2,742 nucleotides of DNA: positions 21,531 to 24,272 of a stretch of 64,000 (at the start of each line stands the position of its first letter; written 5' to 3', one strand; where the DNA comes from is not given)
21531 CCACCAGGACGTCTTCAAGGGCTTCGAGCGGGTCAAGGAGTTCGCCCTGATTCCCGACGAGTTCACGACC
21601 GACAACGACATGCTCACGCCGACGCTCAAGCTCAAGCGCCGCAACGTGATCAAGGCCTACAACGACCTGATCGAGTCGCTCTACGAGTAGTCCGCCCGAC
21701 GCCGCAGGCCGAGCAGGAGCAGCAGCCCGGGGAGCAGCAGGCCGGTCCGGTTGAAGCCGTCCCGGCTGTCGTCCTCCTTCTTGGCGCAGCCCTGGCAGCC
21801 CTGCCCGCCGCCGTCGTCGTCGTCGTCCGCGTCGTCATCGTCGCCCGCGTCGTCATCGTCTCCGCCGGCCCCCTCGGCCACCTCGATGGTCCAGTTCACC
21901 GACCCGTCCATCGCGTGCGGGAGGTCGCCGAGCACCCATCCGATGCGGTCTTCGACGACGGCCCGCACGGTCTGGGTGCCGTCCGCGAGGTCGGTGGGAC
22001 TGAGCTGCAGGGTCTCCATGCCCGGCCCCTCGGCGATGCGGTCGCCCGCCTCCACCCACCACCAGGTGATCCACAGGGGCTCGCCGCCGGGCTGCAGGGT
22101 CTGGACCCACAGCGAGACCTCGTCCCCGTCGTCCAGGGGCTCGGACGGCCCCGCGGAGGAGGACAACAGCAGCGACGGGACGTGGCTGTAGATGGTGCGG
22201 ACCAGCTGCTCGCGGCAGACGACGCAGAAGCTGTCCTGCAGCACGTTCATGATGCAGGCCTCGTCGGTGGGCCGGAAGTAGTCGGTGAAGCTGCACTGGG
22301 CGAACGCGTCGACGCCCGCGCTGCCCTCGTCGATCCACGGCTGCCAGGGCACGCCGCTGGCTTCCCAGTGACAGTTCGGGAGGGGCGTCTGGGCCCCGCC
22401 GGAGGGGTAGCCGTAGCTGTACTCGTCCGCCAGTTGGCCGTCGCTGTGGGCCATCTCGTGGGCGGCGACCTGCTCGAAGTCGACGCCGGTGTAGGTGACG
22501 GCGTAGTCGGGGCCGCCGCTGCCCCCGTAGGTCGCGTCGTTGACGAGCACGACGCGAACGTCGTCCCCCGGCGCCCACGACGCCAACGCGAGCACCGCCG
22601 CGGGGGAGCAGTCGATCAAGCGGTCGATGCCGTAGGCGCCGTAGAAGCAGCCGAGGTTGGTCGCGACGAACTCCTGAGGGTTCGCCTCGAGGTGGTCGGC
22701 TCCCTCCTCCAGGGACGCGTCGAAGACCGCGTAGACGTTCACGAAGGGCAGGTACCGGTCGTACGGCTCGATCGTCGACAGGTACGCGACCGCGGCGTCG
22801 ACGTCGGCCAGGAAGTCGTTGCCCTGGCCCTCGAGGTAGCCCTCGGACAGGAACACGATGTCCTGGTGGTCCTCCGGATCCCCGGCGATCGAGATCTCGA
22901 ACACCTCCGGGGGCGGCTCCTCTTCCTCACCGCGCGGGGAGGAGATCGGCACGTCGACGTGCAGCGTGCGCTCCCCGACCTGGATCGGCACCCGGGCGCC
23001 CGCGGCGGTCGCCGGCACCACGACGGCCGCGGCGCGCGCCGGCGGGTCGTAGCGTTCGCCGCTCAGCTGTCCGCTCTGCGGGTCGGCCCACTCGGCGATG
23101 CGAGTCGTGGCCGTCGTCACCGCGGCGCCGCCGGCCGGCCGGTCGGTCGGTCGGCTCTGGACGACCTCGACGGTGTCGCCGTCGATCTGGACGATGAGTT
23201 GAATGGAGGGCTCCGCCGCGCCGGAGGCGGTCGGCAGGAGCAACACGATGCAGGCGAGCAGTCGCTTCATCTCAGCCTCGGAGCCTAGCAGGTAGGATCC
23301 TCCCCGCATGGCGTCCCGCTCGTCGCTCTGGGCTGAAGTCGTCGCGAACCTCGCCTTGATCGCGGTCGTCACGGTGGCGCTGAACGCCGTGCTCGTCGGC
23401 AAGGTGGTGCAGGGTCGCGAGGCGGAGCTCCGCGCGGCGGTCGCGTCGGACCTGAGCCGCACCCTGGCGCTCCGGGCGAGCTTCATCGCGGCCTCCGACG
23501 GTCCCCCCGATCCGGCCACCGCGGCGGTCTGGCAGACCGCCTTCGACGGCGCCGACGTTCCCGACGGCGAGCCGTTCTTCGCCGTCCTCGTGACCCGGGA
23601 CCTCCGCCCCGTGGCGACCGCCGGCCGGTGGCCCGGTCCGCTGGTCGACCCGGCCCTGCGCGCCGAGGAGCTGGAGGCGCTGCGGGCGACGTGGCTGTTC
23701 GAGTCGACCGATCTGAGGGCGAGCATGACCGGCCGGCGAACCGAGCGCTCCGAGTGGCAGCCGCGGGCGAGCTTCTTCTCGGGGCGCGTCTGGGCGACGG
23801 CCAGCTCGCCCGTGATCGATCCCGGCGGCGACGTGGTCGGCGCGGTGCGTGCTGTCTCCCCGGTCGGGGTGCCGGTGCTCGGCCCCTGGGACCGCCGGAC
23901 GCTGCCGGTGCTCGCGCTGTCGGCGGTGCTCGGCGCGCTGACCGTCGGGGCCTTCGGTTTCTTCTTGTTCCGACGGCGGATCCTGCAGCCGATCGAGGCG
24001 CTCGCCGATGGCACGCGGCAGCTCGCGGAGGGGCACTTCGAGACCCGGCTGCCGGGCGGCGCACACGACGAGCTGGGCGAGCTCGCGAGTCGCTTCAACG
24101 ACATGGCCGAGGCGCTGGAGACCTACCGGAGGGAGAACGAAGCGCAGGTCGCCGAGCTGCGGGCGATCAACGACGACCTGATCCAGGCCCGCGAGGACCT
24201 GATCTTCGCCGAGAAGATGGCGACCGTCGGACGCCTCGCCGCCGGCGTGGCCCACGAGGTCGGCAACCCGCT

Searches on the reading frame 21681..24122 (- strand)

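Call 72: search_protein_families(library=pfam, proteins=[window:21681-24122:-], max_evalue=0.001)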
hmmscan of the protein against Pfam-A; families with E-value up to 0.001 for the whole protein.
window:21681-24122:- (813 aa): 1 family
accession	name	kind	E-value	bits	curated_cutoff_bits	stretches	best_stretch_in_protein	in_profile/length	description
PF09471.16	Peptidase_M64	-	1.2e-24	87.5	26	1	410-571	3-163/302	IgA Peptidase M64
